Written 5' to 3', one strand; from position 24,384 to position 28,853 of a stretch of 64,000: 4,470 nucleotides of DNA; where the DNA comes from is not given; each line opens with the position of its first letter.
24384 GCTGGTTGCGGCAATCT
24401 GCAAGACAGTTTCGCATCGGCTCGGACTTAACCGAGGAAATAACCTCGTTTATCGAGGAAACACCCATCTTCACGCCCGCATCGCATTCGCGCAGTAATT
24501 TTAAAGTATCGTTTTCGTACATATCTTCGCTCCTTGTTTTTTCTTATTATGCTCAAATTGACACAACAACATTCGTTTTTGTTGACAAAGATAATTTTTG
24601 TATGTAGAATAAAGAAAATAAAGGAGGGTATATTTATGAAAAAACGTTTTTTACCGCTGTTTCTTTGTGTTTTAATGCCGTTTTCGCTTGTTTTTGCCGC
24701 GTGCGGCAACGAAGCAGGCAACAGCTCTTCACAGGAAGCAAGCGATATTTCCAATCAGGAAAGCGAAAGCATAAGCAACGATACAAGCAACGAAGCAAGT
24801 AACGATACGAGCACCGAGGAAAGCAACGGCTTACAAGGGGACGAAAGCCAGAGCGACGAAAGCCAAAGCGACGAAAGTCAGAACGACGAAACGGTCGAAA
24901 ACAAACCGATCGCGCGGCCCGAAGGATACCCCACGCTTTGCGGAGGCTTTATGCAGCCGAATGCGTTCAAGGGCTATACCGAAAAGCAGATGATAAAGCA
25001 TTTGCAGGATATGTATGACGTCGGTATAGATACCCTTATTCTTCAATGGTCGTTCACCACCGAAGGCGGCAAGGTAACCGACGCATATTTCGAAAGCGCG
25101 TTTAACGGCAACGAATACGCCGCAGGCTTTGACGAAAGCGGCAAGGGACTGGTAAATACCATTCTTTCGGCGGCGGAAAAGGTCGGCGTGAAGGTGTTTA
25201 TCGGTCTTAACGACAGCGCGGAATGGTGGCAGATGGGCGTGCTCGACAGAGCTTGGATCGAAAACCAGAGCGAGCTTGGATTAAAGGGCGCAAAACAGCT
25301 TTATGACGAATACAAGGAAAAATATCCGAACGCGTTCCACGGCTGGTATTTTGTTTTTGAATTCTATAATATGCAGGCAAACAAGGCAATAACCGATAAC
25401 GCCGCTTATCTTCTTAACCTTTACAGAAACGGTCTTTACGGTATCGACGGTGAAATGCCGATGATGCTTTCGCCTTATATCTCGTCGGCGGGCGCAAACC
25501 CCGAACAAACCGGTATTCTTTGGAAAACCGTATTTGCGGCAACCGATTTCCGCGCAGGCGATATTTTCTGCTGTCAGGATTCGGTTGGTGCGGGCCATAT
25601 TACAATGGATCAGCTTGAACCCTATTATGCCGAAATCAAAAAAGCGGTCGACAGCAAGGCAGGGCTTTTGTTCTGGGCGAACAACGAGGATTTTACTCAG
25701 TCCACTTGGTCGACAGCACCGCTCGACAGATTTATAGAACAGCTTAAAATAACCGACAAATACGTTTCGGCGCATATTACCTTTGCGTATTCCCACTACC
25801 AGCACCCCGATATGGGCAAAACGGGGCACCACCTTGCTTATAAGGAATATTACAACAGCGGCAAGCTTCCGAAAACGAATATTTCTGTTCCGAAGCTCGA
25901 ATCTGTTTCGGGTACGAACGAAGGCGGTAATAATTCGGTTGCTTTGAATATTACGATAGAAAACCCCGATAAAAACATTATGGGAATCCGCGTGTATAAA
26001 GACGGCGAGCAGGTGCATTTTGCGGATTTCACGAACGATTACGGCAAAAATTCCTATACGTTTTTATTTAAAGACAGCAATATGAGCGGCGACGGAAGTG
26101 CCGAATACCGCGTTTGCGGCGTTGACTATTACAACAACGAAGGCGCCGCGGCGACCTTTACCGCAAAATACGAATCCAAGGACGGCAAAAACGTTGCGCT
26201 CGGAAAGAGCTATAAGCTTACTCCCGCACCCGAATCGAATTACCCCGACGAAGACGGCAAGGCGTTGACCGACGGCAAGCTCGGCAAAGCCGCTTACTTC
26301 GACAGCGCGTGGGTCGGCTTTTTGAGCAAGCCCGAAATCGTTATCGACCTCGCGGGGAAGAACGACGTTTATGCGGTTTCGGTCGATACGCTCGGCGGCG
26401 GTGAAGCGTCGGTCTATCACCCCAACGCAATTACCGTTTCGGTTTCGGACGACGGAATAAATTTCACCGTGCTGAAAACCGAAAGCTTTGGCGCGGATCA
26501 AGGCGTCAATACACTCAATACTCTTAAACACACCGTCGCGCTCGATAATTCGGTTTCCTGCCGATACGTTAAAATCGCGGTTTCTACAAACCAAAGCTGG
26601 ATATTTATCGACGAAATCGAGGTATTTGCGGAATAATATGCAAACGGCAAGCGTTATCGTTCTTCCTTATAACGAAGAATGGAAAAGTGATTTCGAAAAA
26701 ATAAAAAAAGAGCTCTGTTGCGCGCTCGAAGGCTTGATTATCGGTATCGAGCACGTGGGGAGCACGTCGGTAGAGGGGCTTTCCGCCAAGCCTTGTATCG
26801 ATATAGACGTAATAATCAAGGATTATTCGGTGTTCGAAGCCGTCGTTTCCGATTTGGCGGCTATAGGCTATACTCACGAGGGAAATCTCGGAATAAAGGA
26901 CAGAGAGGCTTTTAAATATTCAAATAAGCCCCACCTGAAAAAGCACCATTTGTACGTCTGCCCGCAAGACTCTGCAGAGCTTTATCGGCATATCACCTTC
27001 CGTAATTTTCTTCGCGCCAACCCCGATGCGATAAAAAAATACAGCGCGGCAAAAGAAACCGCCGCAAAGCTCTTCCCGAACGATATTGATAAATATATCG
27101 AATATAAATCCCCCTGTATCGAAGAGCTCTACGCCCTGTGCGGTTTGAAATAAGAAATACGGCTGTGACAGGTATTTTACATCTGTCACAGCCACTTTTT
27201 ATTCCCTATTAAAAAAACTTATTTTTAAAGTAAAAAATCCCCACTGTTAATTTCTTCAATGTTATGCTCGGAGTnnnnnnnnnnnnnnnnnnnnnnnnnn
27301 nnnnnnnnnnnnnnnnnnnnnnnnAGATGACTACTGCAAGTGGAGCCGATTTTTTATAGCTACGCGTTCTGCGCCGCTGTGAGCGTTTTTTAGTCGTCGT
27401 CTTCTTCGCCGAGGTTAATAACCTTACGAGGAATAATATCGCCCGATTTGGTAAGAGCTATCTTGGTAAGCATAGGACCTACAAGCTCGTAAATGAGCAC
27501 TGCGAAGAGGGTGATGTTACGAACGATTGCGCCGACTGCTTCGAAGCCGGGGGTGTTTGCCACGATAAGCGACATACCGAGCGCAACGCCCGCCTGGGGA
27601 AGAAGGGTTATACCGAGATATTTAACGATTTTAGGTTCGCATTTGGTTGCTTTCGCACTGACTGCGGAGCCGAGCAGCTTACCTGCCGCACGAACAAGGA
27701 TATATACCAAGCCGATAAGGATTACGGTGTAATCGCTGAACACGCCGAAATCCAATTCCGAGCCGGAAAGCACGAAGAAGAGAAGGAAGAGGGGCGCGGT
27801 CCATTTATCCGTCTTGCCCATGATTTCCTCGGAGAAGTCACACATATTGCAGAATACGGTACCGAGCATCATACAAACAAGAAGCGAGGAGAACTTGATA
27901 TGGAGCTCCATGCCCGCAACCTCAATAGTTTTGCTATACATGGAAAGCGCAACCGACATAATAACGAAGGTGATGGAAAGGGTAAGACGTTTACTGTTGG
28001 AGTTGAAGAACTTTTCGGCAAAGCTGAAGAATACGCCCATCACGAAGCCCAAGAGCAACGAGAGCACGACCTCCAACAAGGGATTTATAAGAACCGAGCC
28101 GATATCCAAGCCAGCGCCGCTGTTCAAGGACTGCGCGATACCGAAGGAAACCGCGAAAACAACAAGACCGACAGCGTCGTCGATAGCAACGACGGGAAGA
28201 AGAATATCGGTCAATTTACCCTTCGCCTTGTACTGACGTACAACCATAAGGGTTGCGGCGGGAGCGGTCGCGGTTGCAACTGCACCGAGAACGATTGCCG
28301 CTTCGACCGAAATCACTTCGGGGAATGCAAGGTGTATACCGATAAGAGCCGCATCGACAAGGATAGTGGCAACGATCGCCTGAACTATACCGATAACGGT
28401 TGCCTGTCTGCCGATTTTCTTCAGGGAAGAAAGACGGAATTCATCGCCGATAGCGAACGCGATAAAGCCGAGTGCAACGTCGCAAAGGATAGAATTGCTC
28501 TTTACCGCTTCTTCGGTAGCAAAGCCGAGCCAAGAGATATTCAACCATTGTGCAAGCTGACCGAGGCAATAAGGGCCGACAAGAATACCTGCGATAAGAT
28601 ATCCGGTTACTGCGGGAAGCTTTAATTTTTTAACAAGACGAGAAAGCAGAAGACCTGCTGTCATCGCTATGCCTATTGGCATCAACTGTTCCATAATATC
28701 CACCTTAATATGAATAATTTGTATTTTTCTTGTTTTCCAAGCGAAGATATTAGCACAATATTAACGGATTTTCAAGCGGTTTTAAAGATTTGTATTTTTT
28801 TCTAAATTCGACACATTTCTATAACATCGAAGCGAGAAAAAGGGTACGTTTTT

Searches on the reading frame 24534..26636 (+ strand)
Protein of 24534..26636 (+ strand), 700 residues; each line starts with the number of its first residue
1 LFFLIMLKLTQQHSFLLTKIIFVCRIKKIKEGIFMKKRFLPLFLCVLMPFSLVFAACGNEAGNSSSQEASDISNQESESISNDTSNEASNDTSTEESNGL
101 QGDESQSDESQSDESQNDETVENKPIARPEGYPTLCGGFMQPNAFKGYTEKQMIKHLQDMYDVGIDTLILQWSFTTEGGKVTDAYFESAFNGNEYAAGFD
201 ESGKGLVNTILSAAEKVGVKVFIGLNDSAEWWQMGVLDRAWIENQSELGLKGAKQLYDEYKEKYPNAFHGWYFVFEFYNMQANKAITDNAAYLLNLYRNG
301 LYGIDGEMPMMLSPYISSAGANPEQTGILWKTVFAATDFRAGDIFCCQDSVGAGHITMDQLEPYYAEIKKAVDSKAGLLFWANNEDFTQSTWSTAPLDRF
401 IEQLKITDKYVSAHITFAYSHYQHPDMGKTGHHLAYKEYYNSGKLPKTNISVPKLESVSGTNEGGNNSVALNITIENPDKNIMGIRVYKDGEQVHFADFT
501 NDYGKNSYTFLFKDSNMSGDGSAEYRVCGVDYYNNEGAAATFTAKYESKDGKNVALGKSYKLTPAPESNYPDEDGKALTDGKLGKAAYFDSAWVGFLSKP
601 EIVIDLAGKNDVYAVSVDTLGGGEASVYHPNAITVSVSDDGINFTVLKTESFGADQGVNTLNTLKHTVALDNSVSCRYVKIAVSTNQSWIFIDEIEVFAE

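Call 105: search_protein_families(library=pfam, proteins=[window:24534-26636:+], max_evalue=0.00001)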
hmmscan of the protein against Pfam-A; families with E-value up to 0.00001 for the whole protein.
window:24534-26636:+ (700 aa): 2 families
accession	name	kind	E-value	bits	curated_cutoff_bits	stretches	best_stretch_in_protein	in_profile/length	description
PF14488.12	DUF4434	-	9.7e-53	180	30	1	137-426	3-280/283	Domain of unknown function (DUF4434)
PF00754.31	F5_F8_type_C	-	7e-10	39.5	28.2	1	571-694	10-126/127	F5/8 type C domain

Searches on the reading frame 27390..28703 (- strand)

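Call 105: search_protein_families(library=pfam, proteins=[window:27390-28703:-], max_evalue=0.00001)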
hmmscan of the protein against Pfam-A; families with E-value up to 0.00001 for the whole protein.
window:27390-28703:- (437 aa): 1 family
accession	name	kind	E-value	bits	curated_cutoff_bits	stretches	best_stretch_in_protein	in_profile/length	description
PF00999.27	Na_H_Exchanger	-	7.3e-31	107.8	26.2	1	17-417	8-373/375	Sodium/hydrogen exchanger, transmembrane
